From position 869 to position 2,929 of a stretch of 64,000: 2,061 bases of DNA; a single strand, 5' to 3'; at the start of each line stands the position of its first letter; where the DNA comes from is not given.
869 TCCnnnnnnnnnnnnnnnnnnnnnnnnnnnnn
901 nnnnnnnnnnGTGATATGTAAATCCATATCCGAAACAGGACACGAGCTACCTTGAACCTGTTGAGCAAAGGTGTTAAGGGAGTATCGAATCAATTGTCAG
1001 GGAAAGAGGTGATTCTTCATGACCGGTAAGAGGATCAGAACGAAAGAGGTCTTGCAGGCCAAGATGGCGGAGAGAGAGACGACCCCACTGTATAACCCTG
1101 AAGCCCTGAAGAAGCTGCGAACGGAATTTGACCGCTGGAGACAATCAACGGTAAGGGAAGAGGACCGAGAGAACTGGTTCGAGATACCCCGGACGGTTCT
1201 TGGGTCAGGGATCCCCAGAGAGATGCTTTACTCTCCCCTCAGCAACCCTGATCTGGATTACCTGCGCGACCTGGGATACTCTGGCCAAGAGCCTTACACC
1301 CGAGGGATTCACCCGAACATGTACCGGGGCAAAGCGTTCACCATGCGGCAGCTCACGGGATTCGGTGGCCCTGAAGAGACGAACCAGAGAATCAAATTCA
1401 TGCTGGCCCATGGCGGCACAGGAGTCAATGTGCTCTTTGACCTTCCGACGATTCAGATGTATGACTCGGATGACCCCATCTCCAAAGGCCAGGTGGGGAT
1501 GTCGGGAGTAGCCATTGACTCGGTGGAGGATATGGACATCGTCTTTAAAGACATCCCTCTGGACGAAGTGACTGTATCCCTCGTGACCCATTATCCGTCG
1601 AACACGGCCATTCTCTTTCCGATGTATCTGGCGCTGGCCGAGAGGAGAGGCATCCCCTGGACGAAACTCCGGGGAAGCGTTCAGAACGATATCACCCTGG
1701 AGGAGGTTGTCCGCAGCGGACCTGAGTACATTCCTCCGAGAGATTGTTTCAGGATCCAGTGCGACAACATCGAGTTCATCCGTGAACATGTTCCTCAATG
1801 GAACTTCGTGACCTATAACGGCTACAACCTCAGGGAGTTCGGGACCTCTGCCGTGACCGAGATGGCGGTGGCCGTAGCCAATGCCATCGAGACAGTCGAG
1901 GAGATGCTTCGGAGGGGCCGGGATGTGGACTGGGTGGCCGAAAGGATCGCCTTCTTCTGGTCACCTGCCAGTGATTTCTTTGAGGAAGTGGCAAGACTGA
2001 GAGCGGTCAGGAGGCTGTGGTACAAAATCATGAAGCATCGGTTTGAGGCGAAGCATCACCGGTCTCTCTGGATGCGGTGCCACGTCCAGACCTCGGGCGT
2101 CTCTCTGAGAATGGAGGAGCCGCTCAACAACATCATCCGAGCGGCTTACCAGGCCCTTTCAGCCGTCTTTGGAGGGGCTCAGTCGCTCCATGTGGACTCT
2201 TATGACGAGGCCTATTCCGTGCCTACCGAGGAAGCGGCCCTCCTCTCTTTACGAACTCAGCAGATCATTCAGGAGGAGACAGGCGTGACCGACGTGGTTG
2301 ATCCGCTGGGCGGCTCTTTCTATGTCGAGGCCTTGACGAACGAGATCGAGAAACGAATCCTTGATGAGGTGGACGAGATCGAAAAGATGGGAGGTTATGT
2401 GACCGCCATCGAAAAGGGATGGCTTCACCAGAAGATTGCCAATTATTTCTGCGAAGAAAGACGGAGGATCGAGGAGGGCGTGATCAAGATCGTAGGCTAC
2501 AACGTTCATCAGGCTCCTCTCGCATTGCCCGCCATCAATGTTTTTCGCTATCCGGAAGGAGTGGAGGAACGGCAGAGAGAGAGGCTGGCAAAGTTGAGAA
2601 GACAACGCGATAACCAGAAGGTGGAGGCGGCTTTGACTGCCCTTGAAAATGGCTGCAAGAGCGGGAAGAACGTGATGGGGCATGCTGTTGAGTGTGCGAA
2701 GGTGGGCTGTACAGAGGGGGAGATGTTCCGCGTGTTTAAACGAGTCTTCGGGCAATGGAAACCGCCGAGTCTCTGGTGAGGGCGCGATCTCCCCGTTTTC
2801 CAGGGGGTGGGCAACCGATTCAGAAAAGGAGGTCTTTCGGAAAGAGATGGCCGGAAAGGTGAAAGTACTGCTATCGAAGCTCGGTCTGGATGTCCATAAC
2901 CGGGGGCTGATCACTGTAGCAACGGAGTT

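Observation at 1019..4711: B12 acyl-CoA mutase with an unrecognised specificity signature, plus an HCL-like ligase: candidate new pathway for a quaternary-carbon acid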

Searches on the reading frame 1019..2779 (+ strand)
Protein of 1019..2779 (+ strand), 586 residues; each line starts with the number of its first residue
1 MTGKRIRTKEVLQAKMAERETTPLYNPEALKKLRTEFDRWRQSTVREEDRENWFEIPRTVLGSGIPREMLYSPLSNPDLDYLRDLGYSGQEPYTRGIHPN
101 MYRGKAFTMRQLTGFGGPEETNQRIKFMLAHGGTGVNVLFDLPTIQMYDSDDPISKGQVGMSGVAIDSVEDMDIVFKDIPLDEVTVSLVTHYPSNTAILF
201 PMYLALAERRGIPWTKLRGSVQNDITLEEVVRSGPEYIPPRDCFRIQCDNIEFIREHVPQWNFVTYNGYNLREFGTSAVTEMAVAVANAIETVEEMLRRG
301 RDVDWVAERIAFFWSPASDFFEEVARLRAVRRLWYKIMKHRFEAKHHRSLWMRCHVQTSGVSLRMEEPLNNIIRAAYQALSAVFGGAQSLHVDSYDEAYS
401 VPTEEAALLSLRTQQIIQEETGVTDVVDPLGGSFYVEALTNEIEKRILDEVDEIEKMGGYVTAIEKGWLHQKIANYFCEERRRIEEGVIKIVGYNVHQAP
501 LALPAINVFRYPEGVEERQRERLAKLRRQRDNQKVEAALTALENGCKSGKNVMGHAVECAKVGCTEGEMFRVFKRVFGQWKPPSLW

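Call 3: search_protein_families(library=pfam, proteins=[window:1019-2779:+])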
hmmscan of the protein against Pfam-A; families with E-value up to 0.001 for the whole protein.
window:1019-2779:+ (586 aa): 1 family
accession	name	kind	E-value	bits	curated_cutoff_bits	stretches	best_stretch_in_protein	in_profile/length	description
PF01642.28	MM_CoA_mutase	-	3.7e-170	567.3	22.1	1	63-578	4-512/512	Methylmalonyl-CoA mutase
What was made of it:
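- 1019..2779 (+): Acyl-CoA mutase large (substrate-binding) subunit, 586 aa. Pfam MM_CoA_mutase 567 bits (call 3).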

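Call 4: search_protein_families(library=ncbifam, proteins=[window:1019-2779:+])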
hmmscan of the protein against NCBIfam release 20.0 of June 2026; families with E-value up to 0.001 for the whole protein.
window:1019-2779:+ (586 aa): 4 families
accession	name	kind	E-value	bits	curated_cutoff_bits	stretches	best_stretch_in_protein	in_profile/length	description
TIGR00641.1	acid_CoA_mut_N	subfamily_domain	4.8e-165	549.8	303.8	1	63-583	5-525/528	methylmalonyl-CoA mutase N-terminal domain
NF006944.0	PRK09426.1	equivalog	2.4e-139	465.5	876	1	76-581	52-552/721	methylmalonyl-CoA mutase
NF045497.1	IsobCoAmut_IcmF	equivalog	3.3e-64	217.2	1500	2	216-580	707-1072/1076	fused isobutyryl-CoA mutase/GTPase IcmF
TIGR00642.1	mmCoA_mut_beta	equivalog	6.4e-44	150.2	617.25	1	73-479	58-430/620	methylmalonyl-CoA mutase small subunit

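Call 5: search_solved_structures(query=window:1019-2779:+, show_alignments=5)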
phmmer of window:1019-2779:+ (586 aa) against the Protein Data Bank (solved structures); distinct sequences matched with E-value up to 0.001: 11.
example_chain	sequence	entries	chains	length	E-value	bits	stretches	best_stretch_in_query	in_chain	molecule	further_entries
4r3u_A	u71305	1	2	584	6.9e-129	433.9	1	69-582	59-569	2-hydroxyisobutyryl-CoA mutase large subunit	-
8gju_J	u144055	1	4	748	4.1e-112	378.5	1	66-581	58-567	Methylmalonyl-CoA mutase, mitochondrial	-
2xij_A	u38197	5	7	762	4.4e-112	378.4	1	66-581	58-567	METHYLMALONYL-COA MUTASE, MITOCHONDRIAL | Methylmalonyl-CoA mutase, mitochondrial precursor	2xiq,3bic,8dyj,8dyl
5req_A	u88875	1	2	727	1.4e-99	337.1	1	66-580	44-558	PROTEIN (METHYLMALONYL-COA MUTASE ALPHA-SUBUNIT)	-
1req_A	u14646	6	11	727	1.9e-99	336.7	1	66-580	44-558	METHYLMALONYL-COA MUTASE | PROTEIN (METHYLMALONYL-COA MUTASE)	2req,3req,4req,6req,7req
1e1c_A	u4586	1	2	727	5.1e-99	335.3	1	66-580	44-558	METHYLMALONYL-COA MUTASE ALPHA CHAIN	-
6oxc_A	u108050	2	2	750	3.7e-91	309.3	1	87-580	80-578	Methylmalonyl-CoA mutase large subunit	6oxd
8ssl_A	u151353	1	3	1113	2e-51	178.2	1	79-581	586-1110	Fused isobutyryl-CoA mutase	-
4xc6_A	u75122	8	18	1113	2e-51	178.2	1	79-581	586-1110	Isobutyryl-CoA mutase fused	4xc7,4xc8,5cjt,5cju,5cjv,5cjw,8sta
1e1c_B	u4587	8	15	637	7.1e-22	80.6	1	253-466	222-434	METHYLMALONYL-COA MUTASE BETA CHAIN | METHYLMALONYL-COA MUTASE | PROTEIN (METHYLMALONYL-COA MUTASE BETA-SUBUNIT)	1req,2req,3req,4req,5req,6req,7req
6oxc_B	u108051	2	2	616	9.3e-19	70.3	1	264-497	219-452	Methylmalonyl-CoA mutase small subunit mutA | Methylmalonyl-CoA mutase small subunit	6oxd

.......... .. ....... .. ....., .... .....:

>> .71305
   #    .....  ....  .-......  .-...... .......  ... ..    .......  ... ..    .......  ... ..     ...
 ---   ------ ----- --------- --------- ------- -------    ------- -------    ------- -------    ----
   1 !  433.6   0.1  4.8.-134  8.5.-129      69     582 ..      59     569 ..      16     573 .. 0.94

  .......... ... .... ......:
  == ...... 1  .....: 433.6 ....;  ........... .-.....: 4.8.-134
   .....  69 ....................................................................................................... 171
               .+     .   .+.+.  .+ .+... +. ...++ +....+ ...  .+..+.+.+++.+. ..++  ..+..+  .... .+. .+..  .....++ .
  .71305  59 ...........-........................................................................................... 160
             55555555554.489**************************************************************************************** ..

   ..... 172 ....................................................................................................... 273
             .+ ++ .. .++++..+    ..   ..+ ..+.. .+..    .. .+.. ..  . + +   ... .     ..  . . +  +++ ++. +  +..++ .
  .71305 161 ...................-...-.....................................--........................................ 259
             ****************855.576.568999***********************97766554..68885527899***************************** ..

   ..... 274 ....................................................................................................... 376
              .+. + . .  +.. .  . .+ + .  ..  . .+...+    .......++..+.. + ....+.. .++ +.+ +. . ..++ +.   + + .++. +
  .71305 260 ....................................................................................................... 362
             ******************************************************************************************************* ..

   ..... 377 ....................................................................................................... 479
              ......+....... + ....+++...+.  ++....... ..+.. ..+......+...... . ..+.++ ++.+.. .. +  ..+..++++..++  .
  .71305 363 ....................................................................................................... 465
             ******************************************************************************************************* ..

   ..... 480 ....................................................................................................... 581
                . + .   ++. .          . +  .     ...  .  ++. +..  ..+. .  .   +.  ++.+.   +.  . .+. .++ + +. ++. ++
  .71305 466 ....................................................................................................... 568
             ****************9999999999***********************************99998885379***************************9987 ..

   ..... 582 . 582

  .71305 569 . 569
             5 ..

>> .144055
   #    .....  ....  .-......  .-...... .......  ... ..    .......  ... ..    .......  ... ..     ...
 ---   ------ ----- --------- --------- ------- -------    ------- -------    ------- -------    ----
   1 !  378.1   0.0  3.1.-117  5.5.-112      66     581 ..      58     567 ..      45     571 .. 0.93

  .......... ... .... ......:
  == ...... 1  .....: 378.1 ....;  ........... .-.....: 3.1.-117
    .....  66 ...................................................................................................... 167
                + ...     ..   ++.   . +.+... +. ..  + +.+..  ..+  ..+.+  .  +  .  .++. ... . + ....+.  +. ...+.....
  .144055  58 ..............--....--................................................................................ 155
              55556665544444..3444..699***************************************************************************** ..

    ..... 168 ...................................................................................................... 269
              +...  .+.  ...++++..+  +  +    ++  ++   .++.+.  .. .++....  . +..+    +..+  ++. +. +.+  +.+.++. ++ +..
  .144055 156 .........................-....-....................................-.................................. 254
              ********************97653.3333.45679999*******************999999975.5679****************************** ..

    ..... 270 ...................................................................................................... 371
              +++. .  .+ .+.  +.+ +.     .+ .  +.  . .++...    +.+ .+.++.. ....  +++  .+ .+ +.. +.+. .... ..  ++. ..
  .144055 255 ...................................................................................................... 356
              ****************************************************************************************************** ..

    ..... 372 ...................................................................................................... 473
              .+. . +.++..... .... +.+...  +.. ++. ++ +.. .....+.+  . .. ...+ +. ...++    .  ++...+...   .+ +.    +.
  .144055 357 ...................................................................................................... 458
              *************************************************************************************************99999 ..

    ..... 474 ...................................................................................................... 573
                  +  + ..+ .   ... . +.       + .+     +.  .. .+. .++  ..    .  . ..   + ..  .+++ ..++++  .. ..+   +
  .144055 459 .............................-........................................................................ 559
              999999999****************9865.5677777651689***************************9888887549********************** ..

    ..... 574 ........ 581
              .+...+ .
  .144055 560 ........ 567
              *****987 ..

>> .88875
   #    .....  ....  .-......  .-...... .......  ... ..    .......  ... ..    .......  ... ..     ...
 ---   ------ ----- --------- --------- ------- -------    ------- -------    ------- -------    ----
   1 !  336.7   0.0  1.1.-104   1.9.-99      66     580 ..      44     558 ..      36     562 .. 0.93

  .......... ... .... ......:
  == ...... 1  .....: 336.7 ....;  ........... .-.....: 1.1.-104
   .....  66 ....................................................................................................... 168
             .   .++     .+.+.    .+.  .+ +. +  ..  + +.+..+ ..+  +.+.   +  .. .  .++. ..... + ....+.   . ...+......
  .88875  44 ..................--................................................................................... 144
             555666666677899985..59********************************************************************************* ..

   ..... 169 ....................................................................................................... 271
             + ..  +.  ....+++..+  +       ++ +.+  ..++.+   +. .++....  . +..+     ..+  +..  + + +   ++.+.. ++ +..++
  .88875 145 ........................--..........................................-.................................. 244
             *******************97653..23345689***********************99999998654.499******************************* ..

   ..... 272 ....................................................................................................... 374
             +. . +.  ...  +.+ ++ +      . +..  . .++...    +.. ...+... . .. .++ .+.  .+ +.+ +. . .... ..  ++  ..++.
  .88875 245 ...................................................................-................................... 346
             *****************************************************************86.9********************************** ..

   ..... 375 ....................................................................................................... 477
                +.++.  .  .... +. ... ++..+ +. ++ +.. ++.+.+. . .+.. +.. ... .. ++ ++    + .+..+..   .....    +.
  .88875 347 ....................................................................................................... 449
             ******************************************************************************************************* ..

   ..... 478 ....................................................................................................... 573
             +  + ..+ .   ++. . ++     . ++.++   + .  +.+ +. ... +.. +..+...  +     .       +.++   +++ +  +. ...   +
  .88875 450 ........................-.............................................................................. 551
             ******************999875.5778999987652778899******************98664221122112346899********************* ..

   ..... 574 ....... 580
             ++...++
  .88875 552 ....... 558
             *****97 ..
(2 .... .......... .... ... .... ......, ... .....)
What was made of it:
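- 1019..2779 (+): The best solved relative is HcmA 4r3u at 434 bits (call 5).
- On ICM / IcmF: IcmF scores only 178 bits (call 5).
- Checked: HMMER alignments to 1req, 2xij and 4r3u place them opposite Tyr89, Arg207 and His244 of MCM, and opposite Ile90, Gln208 and His of HcmA, with no gaps in the motifs (call 5).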

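Call 7: find_homologous_proteins(query=window:1019-2779:+, max_evalue=1e-30)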
Query window:1019-2779:+ (586 aa): 7927 proteins with E <= 1e-30 among 8000 candidates; the best 120 are listed.
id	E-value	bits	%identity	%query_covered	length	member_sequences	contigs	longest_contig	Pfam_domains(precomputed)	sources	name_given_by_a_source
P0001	0.0e+0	1357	100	100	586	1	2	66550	PF01642.29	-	-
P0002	0.0e+0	1231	89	100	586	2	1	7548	PF01642.29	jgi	-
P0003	0.0e+0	1220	89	100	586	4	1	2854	PF01642.29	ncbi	-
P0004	0.0e+0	1200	87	100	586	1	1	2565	PF01642.29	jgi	-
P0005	0.0e+0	1154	83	100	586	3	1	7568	PF01642.29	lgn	-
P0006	0.0e+0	1145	83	100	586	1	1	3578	PF01642.29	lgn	-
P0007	0.0e+0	1131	81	100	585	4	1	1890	PF01642.29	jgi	jgi:methylmalonyl-CoA mutase N-terminal domain/subunit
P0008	0.0e+0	1127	81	100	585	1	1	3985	PF01642.29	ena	-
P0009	0.0e+0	1124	81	100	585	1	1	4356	PF01642.29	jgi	jgi:methylmalonyl-CoA mutase N-terminal domain/subunit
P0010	0.0e+0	1121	81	100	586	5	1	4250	PF01642.29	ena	-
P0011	0.0e+0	1120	81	99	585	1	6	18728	PF01642.29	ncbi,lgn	-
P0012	0.0e+0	1119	81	100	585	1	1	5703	PF01642.29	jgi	jgi:methylmalonyl-CoA mutase N-terminal domain/subunit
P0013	0.0e+0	1117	81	100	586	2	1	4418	PF01642.29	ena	-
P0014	0.0e+0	1116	80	100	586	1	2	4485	PF01642.29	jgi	jgi:methylmalonyl-CoA mutase N-terminal domain/subunit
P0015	0.0e+0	1114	81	99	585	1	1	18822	PF01642.29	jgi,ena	jgi:methylmalonyl-CoA mutase N-terminal domain/subunit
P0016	0.0e+0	1114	80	99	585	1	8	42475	PF01642.29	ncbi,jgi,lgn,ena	-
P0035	0.0e+0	1102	80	99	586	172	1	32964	PF01642.29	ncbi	-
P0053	0.0e+0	1096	79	100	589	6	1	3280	PF01642.29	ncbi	-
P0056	0.0e+0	1095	78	99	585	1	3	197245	PF01642.29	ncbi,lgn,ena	-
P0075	0.0e+0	1084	78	98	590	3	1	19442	PF01642.29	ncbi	ncbi:MAG: acyl-CoA mutase large subunit family protein [Thermodesulfobacteriota bacterium]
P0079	0.0e+0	1081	77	100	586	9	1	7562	PF01642.29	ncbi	-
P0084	0.0e+0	1079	77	100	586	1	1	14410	PF01642.29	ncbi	-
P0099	0.0e+0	1069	77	99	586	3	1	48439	PF01642.29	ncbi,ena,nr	ncbi:MAG TPA: methylmalonyl-CoA mutase [Dehalococcoidia bacterium]|nr:methylmalonyl-CoA mutase [Deha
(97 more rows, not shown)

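Call 14: find_encoding_contigs(protein=P0056, flank=10000, max_places=2)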
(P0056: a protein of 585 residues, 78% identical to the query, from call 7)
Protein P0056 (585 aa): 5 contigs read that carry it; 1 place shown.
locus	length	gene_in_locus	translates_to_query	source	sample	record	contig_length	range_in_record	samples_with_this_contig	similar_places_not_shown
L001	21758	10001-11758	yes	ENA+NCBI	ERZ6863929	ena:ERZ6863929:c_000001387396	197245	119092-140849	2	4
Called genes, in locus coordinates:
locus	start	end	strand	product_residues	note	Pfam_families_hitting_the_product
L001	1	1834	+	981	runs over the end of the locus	PF13510:Fer2_4, PF10588:NADH-G_4Fe-4S_3, PF00037:Fer4 (faint), PF12838:Fer4_7 (weak), PF22117:Fer4_Nqo3 (weak), PF04879:Molybdop_Fe4S4, PF00384:Molybdopterin, PF01568:Molydop_binding, +1 more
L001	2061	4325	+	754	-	PF09371:Tex_N, PF22706:Tex_central_region, PF16921:Tex_YqgF, PF14635:HHH_7, PF12836:HHH_3, PF17674:HHH_9, PF00575:S1, PF23459:S1_RRP5, +1 more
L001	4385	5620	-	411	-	PF07992:Pyr_redox_2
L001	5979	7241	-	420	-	PF07690:MFS_1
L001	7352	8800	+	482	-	PF00171:Aldedh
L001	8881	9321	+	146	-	-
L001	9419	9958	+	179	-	PF25084:LbH_EIF2B (weak), PF00132:Hexapep (weak), PF14602:Hexapep_2 (faint), PF00132:Hexapep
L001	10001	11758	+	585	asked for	PF01642:MM_CoA_mutase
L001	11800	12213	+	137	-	PF02310:B12-binding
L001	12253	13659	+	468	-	PF00501:AMP-binding, PF14535:AMP-binding_C_2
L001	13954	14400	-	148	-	PF02915:Rubrerythrin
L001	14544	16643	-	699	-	PF00403:HMA, PF00122:E1-E2_ATPase, PF00702:Hydrolase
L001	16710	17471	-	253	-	PF02915:Rubrerythrin, PF00210:Ferritin (weak)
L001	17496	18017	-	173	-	PF01965:DJ-1_PfpI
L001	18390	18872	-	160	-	PF01558:POR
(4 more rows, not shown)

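Call 15: find_encoding_contigs(protein=P0099, flank=10000, max_places=2)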
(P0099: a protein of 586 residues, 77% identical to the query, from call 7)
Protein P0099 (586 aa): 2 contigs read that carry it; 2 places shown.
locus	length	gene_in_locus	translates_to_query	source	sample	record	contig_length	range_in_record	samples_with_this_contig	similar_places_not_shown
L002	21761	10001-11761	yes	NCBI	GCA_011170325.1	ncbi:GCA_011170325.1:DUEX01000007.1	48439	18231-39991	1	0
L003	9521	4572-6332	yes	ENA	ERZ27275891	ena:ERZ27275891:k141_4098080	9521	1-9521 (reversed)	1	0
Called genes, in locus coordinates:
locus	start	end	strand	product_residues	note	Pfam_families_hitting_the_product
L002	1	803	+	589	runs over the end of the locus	PF06745:ATPase, PF02830:V4R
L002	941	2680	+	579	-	PF06745:ATPase, PF24336:DUF7504 (weak), PF02830:V4R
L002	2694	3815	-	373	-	PF01988:VIT1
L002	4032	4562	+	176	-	PF00156:Pribosyltran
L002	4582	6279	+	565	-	PF01979:Amidohydro_1, PF07969:Amidohydro_3 (faint), PF13382:Adenine_deam_C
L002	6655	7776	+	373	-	PF06050:HGD-D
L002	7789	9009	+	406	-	PF06050:HGD-D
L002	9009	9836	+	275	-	PF01869:BcrAD_BadFG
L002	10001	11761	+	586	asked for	PF01642:MM_CoA_mutase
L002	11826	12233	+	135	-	PF02310:B12-binding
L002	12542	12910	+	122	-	PF01575:MaoC_dehydratas, PF13452:FAS1_DH_region (weak)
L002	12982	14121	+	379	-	PF02771:Acyl-CoA_dh_N, PF02770:Acyl-CoA_dh_M, PF00441:Acyl-CoA_dh_1, PF22924:ACOX_C_alpha1 (faint), PF08028:Acyl-CoA_dh_2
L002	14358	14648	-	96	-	PF08734:GYD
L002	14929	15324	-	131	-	PF00072:Response_reg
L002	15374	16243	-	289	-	PF12146:Hydrolase_4, PF12697:Abhydrolase_6, PF00561:Abhydrolase_1 (weak)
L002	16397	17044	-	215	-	PF00072:Response_reg, PF08281:Sigma70_r4_2 (faint), PF00196:GerE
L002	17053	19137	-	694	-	PF17201:Cache_3-Cache_2 (faint), PF00672:HAMP, PF01590:GAF, PF13185:GAF_2, PF13492:GAF_3, PF07730:HisKA_3, PF13581:HATPase_c_2 (faint), PF02518:HATPase_c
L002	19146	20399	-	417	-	PF00149:Metallophos, PF12850:Metallophos_2 (faint)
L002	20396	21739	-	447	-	PF00587:tRNA-synt_2b, PF03129:HGTP_anticodon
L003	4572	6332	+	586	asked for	PF01642:MM_CoA_mutase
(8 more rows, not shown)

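Call 16: search_protein_representatives(protein=window:1019-2779:+)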
Query: 586 residues. Proteins with E-value up to 0.001 (for the whole library): 18321; up to 1e-10: 10657; up to 1e-30: 2111. The best 150 are listed.
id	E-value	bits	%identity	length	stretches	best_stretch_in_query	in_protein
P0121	1.0e-210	717.3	55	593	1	7-584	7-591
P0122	4.5e-145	500.6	43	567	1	25-580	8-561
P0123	4.8e-141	487.3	59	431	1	88-474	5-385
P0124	6.0e-135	467.2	46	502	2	131-460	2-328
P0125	3.9e-134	464.5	42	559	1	59-583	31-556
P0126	4.0e-134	464.4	42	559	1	27-583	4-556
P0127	2.5e-131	455.2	41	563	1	39-579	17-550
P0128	1.1e-130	453.1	44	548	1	83-583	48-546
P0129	2.0e-130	452.2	41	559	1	28-583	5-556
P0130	9.3e-127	440.1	39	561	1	30-584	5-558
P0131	6.1e-126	437.4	42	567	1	35-570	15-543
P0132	6.5e-125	434.1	41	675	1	48-581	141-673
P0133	7.0e-123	427.3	38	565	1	25-585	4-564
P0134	1.3e-122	426.4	36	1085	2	86-581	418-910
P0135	2.2e-122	425.7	41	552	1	61-581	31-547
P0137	5.0e-121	421.2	40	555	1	36-584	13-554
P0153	6.0e-113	394.5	37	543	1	63-585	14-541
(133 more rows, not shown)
